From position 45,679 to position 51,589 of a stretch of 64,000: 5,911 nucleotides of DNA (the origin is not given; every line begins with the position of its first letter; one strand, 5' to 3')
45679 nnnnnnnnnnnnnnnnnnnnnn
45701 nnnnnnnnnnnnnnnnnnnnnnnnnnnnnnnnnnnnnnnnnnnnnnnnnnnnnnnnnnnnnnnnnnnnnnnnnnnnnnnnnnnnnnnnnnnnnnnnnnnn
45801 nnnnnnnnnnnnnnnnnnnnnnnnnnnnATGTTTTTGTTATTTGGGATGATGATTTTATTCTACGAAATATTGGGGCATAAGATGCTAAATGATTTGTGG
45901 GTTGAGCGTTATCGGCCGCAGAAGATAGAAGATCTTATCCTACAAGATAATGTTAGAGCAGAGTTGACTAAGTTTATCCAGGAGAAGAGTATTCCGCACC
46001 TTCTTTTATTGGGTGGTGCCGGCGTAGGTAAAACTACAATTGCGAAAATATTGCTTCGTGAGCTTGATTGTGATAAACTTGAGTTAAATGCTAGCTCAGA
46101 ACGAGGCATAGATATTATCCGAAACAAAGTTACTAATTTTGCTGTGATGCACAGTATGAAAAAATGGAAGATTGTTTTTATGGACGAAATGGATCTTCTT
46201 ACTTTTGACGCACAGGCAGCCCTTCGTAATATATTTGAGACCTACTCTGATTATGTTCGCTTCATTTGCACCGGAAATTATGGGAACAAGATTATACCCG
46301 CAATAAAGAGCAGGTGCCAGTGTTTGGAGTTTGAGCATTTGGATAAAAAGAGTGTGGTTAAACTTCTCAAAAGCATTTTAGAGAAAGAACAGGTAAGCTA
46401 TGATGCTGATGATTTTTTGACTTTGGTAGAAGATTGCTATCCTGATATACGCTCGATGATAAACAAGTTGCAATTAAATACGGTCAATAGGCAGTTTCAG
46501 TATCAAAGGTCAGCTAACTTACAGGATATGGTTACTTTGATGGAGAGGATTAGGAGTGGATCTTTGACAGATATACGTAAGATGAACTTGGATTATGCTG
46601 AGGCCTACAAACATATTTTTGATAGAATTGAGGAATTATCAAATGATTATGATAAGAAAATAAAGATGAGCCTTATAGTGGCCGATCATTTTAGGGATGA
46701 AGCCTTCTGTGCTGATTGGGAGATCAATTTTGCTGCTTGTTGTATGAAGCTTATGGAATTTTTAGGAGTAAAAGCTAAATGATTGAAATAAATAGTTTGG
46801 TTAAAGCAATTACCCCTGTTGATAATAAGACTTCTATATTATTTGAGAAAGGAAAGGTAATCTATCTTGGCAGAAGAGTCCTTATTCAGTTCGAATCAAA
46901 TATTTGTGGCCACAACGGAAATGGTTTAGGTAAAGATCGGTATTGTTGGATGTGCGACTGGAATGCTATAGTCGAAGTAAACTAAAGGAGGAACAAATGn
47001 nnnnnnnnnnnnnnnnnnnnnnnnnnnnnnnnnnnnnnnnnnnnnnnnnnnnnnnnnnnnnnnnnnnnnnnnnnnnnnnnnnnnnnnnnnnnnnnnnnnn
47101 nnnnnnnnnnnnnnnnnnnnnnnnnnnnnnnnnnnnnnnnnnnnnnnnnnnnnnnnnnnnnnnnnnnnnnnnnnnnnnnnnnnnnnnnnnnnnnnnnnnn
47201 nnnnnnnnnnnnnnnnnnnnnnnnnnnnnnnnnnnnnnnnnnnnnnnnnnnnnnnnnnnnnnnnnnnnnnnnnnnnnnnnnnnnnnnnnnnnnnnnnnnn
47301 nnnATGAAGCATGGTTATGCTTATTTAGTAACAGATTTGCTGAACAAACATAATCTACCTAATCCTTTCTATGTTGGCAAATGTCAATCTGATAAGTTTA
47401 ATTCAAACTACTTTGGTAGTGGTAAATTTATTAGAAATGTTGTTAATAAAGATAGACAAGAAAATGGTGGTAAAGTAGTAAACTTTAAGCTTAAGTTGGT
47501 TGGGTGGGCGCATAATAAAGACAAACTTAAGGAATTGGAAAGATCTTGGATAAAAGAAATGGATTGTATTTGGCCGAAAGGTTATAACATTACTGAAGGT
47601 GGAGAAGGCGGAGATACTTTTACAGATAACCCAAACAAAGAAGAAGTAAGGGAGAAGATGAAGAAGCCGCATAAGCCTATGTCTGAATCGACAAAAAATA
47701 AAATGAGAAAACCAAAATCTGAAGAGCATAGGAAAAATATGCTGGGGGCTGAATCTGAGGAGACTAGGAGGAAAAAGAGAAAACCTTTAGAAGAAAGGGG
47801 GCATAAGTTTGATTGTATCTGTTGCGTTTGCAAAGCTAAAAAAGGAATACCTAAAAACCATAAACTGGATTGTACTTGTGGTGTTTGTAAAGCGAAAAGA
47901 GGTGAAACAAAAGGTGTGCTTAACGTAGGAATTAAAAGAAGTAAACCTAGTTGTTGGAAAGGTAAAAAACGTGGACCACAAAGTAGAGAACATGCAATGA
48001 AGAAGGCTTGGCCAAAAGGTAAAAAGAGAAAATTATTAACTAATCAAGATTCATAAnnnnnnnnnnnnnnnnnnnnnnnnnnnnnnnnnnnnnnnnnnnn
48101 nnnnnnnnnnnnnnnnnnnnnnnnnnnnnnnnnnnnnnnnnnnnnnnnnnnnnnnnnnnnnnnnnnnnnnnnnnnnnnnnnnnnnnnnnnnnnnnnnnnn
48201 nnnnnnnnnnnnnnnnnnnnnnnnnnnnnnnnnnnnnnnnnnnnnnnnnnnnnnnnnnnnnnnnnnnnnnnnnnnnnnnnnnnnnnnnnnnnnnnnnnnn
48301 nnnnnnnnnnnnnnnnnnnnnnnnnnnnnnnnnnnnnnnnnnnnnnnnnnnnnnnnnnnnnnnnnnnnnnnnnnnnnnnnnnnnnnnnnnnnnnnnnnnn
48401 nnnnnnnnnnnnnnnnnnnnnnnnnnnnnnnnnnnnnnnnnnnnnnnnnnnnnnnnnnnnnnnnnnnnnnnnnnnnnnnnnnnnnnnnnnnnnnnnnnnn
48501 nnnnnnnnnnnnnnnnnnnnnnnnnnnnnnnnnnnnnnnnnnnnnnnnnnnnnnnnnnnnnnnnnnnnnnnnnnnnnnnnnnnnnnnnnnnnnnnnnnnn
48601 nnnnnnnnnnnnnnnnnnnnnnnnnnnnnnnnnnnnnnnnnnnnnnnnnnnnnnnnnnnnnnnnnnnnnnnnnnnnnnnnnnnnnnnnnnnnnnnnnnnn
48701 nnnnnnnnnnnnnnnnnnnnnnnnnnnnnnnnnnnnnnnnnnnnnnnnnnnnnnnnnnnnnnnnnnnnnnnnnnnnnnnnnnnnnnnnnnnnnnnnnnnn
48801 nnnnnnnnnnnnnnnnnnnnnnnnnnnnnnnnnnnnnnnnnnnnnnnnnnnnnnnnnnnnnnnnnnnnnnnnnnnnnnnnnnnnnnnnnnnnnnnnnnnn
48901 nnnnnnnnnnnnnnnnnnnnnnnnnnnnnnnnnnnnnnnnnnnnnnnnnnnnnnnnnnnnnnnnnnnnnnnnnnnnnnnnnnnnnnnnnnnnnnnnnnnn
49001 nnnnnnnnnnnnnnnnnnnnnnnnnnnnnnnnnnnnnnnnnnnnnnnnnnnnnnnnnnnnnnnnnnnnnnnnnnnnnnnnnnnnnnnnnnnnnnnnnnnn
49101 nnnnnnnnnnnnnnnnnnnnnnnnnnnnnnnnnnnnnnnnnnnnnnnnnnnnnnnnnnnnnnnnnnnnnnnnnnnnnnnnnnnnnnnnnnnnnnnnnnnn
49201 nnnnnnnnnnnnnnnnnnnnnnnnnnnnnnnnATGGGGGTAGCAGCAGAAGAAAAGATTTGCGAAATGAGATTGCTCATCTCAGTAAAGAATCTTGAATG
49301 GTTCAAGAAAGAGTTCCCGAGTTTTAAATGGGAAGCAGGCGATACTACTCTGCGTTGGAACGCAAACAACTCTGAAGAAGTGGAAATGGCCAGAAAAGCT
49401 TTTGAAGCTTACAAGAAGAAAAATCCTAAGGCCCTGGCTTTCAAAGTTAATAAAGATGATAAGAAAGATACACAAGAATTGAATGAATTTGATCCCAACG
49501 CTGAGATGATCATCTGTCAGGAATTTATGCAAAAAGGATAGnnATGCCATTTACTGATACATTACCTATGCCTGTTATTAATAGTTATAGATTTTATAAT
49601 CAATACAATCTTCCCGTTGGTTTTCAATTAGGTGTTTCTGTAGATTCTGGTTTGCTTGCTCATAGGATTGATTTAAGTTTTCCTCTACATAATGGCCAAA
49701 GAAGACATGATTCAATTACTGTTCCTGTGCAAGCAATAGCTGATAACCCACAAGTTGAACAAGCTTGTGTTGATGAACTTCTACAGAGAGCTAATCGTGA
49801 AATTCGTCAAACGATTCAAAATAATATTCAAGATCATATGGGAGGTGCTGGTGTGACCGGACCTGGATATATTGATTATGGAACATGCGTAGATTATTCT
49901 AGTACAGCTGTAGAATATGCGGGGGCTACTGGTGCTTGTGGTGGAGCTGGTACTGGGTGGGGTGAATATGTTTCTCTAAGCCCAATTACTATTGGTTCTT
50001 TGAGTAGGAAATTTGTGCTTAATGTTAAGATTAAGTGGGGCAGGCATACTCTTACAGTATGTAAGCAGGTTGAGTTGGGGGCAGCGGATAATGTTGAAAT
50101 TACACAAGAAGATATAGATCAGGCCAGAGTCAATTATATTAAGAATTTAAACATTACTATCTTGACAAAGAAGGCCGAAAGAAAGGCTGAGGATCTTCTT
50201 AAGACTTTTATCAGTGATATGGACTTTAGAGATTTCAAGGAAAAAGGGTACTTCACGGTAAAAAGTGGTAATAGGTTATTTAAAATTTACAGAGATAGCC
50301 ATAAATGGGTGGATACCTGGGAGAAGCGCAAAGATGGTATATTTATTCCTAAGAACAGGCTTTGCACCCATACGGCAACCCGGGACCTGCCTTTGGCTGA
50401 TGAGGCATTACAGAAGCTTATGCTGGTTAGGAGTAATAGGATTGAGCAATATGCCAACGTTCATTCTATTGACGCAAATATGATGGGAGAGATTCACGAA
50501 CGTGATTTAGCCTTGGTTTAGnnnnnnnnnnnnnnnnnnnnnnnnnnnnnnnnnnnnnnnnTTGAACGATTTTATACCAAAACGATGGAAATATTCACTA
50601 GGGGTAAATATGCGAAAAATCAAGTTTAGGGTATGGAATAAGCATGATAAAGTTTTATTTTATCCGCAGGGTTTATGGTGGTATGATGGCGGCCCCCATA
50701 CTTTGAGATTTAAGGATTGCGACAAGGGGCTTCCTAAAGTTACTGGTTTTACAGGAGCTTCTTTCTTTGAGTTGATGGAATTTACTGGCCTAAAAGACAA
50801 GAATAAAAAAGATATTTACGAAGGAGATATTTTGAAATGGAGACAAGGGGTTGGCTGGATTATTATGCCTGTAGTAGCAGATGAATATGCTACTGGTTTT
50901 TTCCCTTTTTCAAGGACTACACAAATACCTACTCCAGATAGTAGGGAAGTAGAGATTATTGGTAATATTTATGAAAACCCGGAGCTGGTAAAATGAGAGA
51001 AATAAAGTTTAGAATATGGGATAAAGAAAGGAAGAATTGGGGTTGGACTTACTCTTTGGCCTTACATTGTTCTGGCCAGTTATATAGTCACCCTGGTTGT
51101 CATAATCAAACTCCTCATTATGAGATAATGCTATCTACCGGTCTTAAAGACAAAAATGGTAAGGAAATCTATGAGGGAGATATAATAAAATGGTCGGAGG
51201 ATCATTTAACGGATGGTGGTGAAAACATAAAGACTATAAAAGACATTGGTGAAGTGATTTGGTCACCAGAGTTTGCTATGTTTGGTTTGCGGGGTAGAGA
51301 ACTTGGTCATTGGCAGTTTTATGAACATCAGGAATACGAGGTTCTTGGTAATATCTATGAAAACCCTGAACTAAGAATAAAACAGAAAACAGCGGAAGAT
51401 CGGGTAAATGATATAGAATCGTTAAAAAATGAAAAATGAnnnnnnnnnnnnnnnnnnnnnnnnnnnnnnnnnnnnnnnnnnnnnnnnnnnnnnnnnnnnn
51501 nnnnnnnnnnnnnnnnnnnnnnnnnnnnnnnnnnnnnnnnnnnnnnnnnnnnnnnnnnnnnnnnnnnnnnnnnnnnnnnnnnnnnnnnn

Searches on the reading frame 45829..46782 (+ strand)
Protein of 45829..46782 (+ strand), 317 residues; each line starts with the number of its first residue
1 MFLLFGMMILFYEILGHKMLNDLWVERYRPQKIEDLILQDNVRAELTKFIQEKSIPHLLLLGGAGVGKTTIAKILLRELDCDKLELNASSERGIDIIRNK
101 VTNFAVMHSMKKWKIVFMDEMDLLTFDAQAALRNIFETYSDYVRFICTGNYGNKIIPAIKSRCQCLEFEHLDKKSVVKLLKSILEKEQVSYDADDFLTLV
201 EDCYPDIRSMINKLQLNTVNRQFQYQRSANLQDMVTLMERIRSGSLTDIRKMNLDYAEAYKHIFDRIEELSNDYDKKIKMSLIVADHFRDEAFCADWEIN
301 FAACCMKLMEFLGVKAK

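Call 8: search_protein_families(library=phrogs, proteins=[window:45829-46782:+], max_evalue=0.001)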
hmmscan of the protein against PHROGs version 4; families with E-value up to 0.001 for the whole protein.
window:45829-46782:+ (317 aa): 6 families
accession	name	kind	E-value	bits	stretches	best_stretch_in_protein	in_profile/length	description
phrog_168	-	DNA, RNA and nucleotide metabolism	4e-73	247.8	1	21-309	8-308/314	clamp loader of DNA polymerase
phrog_5846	-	DNA, RNA and nucleotide metabolism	1.1e-35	124.7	1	26-218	8-203/380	clamp loader of DNA polymerase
phrog_11838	-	DNA, RNA and nucleotide metabolism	6.8e-31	108.8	1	22-218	5-206/420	clamp loader of DNA polymerase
phrog_3757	-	unknown function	1.6e-06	28.8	0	26-82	98-153/367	-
phrog_325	-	DNA, RNA and nucleotide metabolism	5.6e-05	22.6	1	39-79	475-514/986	Dda-like helicase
phrog_7998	-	unknown function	0.00014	22.1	0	44-82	31-67/339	-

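Call 9: search_protein_families(library=pfam, proteins=[window:45829-46782:+], max_evalue=0.01)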
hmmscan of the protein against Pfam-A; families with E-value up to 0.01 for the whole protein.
window:45829-46782:+ (317 aa): 16 families
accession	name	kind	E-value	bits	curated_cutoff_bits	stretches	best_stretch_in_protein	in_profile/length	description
PF00004.35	AAA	-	2.9e-13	50.8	21.2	1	58-164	1-124/131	ATPase family associated with various cellular activities (AAA)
PF13177.12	DNA_pol3_delta2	-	1.3e-11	45.2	27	1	93-171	82-160/161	DNA polymerase III, delta subunit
PF05496.18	RuvB_N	-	2.9e-10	40.6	27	1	29-139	2-111/159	Holliday junction DNA helicase RuvB P-loop domain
PF03215.21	Rad17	-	6.6e-06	26.6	23.8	1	21-85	6-75/186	Rad17 P-loop domain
PF13173.12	AAA_14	-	1.7e-05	25.3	27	1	58-149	5-97/129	AAA domain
PF05673.19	DUF815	-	3.7e-05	23.5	23.8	1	32-129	26-121/249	Protein of unknown function (DUF815)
PF07728.20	AAA_5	-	0.00014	22.3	22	1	57-137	1-91/139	AAA domain (dynein-related subfamily)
PF13191.12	AAA_16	-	0.00063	20.7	32.6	0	48-80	14-49/167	AAA ATPase domain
PF13401.12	AAA_22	-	0.0015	19.3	27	0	57-101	7-54/130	AAA domain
PF25361.1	AAA_lid_RFC1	-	0.0026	17.6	34.9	0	179-219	7-47/59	RFC1-like, AAA+ ATPase lid domain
PF25199.1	nSTAND_NTPase5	-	0.0032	17.8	34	1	39-148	25-131/145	Novel STAND NTPase 5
PF20720.3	nSTAND3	-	0.0033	17.6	27.2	1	57-86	19-48/155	Novel STAND NTPase 3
PF13238.12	AAA_18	-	0.0049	17.8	29.4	0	59-102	2-37/128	AAA domain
PF14532.12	Sigma54_activ_2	-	0.0052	17.5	25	0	54-150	21-108/138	Sigma-54 interaction domain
PF00005.33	ABC_tran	-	0.0078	17.3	25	0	58-86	14-42/137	ABC transporter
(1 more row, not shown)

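Call 14: search_dna_similar(query=window:45829-46782:+, collection=phages, mode=protein, max_rows=15)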
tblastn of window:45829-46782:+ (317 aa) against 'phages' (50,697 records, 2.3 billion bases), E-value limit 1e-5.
Records with a match: 2586; places in all: 2591; records where one place covers at least 80% of the query: 1599.
Best place of each record, by identity: <60% 2586.
By first word of the organism name: Escherichia 602; Synechococcus 377; Klebsiella 329; Salmonella 200; Vibrio 150; Shigella 86; Aeromonas 82; Acinetobacter 75; Cyanophage 61; Campylobacter 53; and 70 more.
By host as written in the record: - 478; Escherichia coli 244; Klebsiella pneumoniae 115; Synechococcus 107; Synechococcus sp. 38; Escherichia coli O157:H7 38; Salmonella enterica 29; Synechococcus sp. WH7803 28; and 578 more.
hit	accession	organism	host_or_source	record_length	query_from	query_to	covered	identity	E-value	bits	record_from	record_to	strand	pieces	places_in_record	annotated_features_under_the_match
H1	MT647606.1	Pelagibacter phage Mosig EXVC030M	Candidatus Pelagibacter ubique HTCC1062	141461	9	309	95%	35.8%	4e-43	163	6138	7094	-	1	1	putative AAA family ATPase | putative sliding clamp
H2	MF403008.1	Agrobacterium phage Atu_ph07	Agrobacterium tumefaciens C58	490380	20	308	91%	36.7%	2e-42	161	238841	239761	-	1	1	replication factor C small subunit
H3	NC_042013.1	Agrobacterium phage Atu_ph07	Agrobacterium tumefaciens C58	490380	20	308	91%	36.7%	2e-42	161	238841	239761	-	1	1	clamp loader of DNA polymerase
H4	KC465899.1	Pelagibacter phage HTVC008M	Candidatus Pelagibacter ubique HTCC1062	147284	19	309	92%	36.1%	2e-44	167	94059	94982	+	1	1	sliding clamp loader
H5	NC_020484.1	Pelagibacter phage HTVC008M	Candidatus Pelagibacter ubique HTCC1062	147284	19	309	92%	36.1%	2e-44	167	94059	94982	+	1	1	clamp loader of DNA polymerase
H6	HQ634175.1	Cyanophage P-RSM1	Prochlorococcus MIT9303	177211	23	309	91%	36.5%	2e-39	153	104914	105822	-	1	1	sliding clamp loader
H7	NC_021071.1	Cyanophage P-RSM1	Prochlorococcus MIT9303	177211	23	309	91%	36.5%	2e-39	153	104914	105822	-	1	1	clamp loader of DNA polymerase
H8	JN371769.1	Synechococcus phage metaG-MbCM1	-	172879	19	309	92%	35.8%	3e-39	152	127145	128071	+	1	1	gp44 clamp loader subunit | gp45 sliding clamp DNA polymerase accessory protein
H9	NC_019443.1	Synechococcus phage metaG-MbCM1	-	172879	19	309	92%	35.8%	3e-39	152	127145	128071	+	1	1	clamp loader of DNA polymerase | DNA polymerase processivity factor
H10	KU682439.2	Stenotrophomonas phage vB_SmaS-DLP_6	Stenotrophomonas maltophilia D1571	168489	23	311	91%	35.8%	5e-43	163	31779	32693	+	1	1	sliding clamp loader subunit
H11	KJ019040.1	Synechococcus phage ACG-2014b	-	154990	10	309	95%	34.4%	1e-36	145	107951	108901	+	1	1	clamp loader subunit | sliding clamp DNA polymerase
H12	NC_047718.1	Synechococcus phage ACG-2014b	-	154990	10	309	95%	34.4%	1e-36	145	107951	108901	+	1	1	clamp loader of DNA polymerase | DNA polymerase processivity factor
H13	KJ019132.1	Synechococcus phage ACG-2014b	-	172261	10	309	95%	34.4%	1e-36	145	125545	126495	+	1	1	clamp loader subunit | sliding clamp DNA polymerase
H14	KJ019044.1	Synechococcus phage ACG-2014b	-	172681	10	309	95%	34.4%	1e-36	145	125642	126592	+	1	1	clamp loader subunit | sliding clamp DNA polymerase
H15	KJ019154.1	Synechococcus phage ACG-2014b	-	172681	10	309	95%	34.4%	1e-36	145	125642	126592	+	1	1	clamp loader subunit | sliding clamp DNA polymerase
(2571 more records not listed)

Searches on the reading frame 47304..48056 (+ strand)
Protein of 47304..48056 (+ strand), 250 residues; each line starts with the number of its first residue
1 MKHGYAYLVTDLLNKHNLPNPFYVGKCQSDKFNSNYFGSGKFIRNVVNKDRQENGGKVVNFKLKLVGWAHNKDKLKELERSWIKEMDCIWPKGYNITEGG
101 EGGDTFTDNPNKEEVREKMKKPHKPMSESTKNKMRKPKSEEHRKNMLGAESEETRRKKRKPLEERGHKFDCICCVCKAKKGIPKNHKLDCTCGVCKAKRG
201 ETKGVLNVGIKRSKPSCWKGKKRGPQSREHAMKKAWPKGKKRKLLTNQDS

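Call 8: search_protein_families(library=phrogs, proteins=[window:47304-48056:+], max_evalue=0.001)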
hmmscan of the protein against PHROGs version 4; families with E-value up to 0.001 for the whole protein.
window:47304-48056:+ (250 aa): 2 families
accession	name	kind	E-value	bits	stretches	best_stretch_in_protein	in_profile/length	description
phrog_314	-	DNA, RNA and nucleotide metabolism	6.3e-19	69.3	1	1-192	176-341/574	homing endonuclease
phrog_7168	-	DNA, RNA and nucleotide metabolism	2.8e-07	31.3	1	60-140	56-134/284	homing endonuclease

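Call 9: search_protein_families(library=pfam, proteins=[window:47304-48056:+], max_evalue=0.01)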
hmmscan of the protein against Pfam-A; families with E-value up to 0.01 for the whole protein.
window:47304-48056:+ (250 aa): 0 families

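Call 29: search_protein_families(library=ncbifam, proteins=[window:47304-48056:+], max_evalue=0.01)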
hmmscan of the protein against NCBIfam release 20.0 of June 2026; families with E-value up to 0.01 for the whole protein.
window:47304-48056:+ (250 aa): 1 family
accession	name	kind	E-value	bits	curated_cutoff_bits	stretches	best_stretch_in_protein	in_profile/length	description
TIGR01453.1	grpIintron_endo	subfamily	7.6e-05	22.8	56.05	1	60-154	53-140/215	group I intron endonuclease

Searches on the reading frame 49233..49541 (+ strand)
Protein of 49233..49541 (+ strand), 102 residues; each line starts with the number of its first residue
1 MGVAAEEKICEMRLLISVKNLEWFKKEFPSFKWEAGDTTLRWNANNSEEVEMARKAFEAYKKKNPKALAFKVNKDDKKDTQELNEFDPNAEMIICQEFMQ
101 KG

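Call 8: search_protein_families(library=phrogs, proteins=[window:49233-49541:+], max_evalue=0.001)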
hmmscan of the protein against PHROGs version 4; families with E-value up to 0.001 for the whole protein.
window:49233-49541:+ (102 aa): 0 families

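Call 9: search_protein_families(library=pfam, proteins=[window:49233-49541:+], max_evalue=0.01)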
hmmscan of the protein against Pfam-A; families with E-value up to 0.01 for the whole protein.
window:49233-49541:+ (102 aa): 0 families

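Call 29: search_protein_families(library=ncbifam, proteins=[window:49233-49541:+], max_evalue=0.01)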
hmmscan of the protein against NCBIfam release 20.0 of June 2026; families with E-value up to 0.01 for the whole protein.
window:49233-49541:+ (102 aa): 1 family
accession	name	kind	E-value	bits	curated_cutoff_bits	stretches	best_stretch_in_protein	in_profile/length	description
NF041367.1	CheY_Halo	equivalog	0.0037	17.6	200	1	48-100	26-81/114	chemotaxis protein CheY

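Call 84: search_protein_families(library=padloc, proteins=[window:49233-49541:+], max_evalue=0.01)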
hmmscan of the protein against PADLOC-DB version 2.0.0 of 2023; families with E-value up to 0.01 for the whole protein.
window:49233-49541:+ (102 aa): 0 families

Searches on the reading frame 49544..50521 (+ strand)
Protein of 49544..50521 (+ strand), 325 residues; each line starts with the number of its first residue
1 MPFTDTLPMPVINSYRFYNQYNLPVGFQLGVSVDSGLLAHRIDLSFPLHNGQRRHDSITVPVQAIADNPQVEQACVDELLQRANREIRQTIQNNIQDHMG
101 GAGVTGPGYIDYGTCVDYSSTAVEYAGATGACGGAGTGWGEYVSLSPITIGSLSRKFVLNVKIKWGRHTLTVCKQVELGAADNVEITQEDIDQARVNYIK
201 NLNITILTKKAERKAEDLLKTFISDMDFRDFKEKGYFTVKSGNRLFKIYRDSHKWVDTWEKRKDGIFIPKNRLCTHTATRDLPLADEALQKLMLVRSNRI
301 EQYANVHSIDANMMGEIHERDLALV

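Call 8: search_protein_families(library=phrogs, proteins=[window:49544-50521:+], max_evalue=0.001)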
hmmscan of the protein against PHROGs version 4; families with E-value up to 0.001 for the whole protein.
window:49544-50521:+ (325 aa): 0 families

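Call 9: search_protein_families(library=pfam, proteins=[window:49544-50521:+], max_evalue=0.01)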
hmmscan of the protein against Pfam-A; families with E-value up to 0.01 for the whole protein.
window:49544-50521:+ (325 aa): 0 families

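Call 15: find_related_loci(query=window:49544-50521:+, collection=viral_contigs, flank=6000)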
Query window:49544-50521:+ (325 aa) in viral_contigs; peptide patterns used: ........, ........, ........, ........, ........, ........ (x = any residue, [..] = any of these).
67 stretches matched a pattern, but none encodes a relative of the query by tblastn (E <= 1e-3).
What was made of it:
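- Tried and rejected: Downstream gene: a search for relatives of the 325-aa protein (49544-50521) found none (call 15).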

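Call 29: search_protein_families(library=ncbifam, proteins=[window:49544-50521:+], max_evalue=0.01)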
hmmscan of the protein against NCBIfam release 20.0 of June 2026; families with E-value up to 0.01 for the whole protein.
window:49544-50521:+ (325 aa): 0 families

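Call 84: search_protein_families(library=padloc, proteins=[window:49544-50521:+], max_evalue=0.01)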
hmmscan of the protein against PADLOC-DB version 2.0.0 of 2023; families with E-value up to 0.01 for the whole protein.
window:49544-50521:+ (325 aa): 0 families

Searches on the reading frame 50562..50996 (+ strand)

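Call 8: search_protein_families(library=phrogs, proteins=[window:50562-50996:+], max_evalue=0.001)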
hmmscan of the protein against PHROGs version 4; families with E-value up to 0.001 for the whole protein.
window:50562-50996:+ (144 aa): 4 families
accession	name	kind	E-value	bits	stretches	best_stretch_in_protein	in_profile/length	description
phrog_98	-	unknown function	9.7e-31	107.9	1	15-143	23-150/208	-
phrog_8684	-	unknown function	1.9e-11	45.2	1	73-95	63-85/164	-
phrog_24347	-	unknown function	7.9e-07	29.5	1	14-142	127-240/245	-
phrog_9246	-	unknown function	4.3e-06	27.9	1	20-94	3-76/82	-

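Call 9: search_protein_families(library=pfam, proteins=[window:50562-50996:+], max_evalue=0.01)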
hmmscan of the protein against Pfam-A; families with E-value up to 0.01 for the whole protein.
window:50562-50996:+ (144 aa): 1 family
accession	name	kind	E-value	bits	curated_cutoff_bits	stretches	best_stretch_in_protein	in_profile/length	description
PF09643.15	YopX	-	2.9e-18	66.6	22.4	1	21-143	1-127/128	YopX protein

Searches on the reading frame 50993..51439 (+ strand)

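Call 8: search_protein_families(library=phrogs, proteins=[window:50993-51439:+], max_evalue=0.001)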
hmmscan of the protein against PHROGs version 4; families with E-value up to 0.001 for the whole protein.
window:50993-51439:+ (148 aa): 4 families
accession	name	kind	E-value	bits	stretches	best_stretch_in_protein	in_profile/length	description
phrog_98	-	unknown function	5.4e-32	112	1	1-146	25-167/208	-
phrog_8684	-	unknown function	2.5e-10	41.6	1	48-127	64-159/164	-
phrog_9246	-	unknown function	2.4e-06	28.7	1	42-67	50-75/82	-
phrog_24347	-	unknown function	0.00034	20.9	1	4-66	133-193/245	-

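Call 9: search_protein_families(library=pfam, proteins=[window:50993-51439:+], max_evalue=0.01)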
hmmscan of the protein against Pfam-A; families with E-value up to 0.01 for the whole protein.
window:50993-51439:+ (148 aa): 1 family
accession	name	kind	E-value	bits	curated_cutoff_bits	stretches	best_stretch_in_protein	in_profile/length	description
PF09643.15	YopX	-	1.6e-18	67.4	22.4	1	5-127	1-126/128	YopX protein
